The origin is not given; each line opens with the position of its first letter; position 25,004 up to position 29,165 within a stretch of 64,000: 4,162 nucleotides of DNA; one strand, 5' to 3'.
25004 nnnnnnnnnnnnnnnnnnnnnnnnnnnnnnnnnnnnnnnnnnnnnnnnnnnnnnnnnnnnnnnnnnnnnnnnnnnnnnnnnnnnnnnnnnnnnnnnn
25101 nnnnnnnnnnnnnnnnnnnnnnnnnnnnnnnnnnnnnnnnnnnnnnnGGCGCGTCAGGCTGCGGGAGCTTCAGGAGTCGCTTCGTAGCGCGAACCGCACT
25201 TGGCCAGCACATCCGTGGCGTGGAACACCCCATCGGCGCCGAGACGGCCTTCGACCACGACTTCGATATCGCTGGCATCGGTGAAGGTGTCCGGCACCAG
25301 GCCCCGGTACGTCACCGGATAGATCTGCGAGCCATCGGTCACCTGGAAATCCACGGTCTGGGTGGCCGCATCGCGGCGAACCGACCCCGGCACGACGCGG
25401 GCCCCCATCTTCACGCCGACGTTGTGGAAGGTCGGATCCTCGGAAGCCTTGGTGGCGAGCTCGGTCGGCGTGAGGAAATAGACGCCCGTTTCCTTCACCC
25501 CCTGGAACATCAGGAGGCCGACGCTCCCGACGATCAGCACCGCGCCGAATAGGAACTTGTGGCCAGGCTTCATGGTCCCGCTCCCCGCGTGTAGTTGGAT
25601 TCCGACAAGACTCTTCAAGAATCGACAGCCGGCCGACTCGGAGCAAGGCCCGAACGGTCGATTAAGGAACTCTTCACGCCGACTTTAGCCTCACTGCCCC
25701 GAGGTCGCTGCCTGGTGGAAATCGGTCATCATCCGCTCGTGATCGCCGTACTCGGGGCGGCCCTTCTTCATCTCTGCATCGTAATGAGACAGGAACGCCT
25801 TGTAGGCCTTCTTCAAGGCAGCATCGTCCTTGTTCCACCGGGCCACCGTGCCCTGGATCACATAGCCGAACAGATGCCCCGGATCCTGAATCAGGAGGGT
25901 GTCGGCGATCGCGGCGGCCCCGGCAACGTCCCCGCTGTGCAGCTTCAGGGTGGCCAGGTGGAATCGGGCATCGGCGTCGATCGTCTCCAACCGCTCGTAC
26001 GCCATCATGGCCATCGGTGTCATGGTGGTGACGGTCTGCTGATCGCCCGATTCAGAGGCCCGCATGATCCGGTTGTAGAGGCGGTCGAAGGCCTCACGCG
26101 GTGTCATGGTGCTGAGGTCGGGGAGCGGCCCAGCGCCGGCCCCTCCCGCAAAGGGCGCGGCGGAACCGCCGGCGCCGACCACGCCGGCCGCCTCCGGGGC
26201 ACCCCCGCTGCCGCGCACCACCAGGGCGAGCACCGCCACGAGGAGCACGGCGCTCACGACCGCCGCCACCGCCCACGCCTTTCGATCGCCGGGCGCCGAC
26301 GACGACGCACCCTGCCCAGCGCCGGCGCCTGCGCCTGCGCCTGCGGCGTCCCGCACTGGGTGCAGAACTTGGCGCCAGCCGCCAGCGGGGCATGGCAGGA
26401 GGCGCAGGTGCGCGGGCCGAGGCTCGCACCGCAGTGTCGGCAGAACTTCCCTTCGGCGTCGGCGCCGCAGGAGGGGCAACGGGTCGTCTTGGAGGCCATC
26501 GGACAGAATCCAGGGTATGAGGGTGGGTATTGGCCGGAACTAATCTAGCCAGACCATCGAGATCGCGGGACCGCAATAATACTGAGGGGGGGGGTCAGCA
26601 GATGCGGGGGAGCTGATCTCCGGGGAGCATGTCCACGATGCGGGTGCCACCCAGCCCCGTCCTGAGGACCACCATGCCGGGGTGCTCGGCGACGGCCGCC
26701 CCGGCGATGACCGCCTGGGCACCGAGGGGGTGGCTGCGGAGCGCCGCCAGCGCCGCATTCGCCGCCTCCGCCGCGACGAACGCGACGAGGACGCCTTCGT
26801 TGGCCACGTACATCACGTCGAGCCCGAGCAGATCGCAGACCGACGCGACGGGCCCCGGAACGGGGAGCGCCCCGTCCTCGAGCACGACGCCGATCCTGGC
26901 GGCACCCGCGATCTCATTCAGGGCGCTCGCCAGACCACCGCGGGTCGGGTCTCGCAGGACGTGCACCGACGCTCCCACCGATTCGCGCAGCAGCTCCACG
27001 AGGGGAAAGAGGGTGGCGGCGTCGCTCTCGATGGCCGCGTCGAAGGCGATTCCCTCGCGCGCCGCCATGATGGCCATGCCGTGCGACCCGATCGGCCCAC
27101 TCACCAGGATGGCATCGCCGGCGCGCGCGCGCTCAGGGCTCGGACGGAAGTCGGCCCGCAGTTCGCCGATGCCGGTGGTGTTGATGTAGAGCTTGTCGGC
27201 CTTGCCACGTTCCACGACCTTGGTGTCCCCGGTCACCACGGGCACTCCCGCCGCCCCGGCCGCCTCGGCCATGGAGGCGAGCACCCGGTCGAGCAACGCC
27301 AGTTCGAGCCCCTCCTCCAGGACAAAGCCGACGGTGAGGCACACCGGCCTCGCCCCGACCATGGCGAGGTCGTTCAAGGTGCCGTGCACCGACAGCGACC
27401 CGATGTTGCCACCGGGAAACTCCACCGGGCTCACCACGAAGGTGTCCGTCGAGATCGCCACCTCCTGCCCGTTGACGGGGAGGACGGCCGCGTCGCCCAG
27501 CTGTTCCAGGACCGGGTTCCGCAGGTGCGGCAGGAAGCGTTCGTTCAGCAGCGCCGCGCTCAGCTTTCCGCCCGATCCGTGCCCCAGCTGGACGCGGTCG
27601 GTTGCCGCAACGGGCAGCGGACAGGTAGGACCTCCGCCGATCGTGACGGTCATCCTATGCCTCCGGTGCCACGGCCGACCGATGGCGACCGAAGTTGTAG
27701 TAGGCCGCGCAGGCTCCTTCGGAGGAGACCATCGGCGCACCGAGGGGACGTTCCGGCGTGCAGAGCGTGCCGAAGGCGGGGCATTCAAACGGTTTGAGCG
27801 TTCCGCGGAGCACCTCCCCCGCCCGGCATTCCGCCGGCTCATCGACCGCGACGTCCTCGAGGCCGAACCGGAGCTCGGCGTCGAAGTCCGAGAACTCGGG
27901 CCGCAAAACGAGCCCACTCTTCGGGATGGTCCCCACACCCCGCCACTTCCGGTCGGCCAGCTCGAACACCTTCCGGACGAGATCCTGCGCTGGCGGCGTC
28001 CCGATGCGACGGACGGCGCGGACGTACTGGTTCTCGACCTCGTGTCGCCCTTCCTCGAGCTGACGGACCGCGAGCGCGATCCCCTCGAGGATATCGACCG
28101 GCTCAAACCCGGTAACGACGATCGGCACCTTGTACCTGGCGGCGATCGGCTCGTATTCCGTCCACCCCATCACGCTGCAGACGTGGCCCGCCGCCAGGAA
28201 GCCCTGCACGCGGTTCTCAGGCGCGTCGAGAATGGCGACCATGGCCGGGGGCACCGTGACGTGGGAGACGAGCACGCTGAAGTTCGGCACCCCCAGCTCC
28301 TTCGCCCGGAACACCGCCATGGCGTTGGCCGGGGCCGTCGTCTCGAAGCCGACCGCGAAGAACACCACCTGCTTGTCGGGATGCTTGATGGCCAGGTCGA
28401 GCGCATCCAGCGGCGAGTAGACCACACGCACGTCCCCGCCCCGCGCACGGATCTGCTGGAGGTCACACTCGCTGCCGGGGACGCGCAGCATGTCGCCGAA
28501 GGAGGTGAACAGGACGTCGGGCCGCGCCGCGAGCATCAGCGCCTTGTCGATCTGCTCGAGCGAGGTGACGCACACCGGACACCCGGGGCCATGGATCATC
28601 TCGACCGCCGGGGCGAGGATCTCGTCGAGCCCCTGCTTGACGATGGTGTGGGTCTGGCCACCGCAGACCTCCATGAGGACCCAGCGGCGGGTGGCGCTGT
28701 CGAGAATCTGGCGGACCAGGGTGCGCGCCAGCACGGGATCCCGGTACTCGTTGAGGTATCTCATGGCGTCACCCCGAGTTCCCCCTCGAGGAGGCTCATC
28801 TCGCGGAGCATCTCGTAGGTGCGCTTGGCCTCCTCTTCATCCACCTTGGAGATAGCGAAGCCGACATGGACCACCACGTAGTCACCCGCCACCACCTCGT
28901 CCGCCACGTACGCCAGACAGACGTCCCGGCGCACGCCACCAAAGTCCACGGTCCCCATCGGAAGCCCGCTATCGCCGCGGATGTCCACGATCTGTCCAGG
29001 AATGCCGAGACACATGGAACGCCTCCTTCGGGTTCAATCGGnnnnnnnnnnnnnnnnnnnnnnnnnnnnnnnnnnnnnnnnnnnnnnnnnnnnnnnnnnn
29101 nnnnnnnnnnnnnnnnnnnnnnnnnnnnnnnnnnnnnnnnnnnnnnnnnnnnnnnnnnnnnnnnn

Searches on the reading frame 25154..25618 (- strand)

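Call 54: search_protein_families(library=pfam, max_evalue=0.001, proteins=[window:25154-25618:-])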
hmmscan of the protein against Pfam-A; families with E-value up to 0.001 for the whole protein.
window:25154-25618:- (154 aa): 1 family
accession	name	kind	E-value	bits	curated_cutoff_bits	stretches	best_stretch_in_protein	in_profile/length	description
PF03100.22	CcmE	-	1.6e-26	92.9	24.6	1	46-147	2-98/99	CcmE domain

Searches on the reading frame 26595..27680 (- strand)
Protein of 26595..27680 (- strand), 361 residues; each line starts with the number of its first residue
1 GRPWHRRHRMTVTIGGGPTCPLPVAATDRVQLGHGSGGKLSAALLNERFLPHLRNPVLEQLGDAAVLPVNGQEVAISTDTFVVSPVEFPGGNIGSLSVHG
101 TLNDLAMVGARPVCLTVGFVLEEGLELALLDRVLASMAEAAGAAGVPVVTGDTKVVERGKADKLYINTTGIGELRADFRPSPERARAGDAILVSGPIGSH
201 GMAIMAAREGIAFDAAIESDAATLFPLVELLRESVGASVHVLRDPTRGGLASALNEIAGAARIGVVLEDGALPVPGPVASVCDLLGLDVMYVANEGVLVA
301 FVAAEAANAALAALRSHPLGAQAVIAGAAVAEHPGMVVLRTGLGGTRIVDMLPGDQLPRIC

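Call 54: search_protein_families(library=pfam, max_evalue=0.001, proteins=[window:26595-27680:-])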
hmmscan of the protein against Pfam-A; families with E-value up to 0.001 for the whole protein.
window:26595-27680:- (361 aa): 2 families
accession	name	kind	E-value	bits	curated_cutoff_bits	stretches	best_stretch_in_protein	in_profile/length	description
PF00586.29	AIRS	-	5.6e-24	85.2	24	1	63-173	3-111/112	AIR synthase related protein, N-terminal domain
PF02769.27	AIRS_C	-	2.6e-23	83.3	23.1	1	186-333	1-149/156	AIR synthase related protein, C-terminal domain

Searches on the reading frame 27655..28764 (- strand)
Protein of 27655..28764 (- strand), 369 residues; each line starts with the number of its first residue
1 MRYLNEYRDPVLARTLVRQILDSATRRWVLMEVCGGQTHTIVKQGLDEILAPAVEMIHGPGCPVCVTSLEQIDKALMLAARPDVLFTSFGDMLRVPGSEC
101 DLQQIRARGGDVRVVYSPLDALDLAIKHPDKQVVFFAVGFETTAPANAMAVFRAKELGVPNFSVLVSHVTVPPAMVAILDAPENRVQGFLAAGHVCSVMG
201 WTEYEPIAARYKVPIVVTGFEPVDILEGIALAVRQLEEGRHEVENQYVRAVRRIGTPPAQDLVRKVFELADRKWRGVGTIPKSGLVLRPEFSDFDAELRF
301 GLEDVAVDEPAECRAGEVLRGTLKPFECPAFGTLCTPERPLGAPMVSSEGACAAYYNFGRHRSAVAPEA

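Call 54: search_protein_families(library=pfam, max_evalue=0.001, proteins=[window:27655-28764:-])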
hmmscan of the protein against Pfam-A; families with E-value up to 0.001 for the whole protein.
window:27655-28764:- (369 aa): 1 family
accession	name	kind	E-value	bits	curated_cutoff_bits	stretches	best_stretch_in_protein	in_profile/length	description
PF01924.21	HypD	-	6.3e-148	493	25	1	13-358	3-350/351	Hydrogenase formation hypA family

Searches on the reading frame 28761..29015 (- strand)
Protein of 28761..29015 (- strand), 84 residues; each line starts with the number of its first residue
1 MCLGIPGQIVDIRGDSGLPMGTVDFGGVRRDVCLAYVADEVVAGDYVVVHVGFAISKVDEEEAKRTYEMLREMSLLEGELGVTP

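Call 54: search_protein_families(library=pfam, max_evalue=0.001, proteins=[window:28761-29015:-])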
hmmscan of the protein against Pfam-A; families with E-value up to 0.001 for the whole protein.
window:28761-29015:- (84 aa): 1 family
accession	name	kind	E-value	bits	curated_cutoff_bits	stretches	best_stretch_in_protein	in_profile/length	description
PF01455.23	HupF_HypC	-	5.9e-28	97.2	28.5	1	1-70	1-65/65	HupF/HypC family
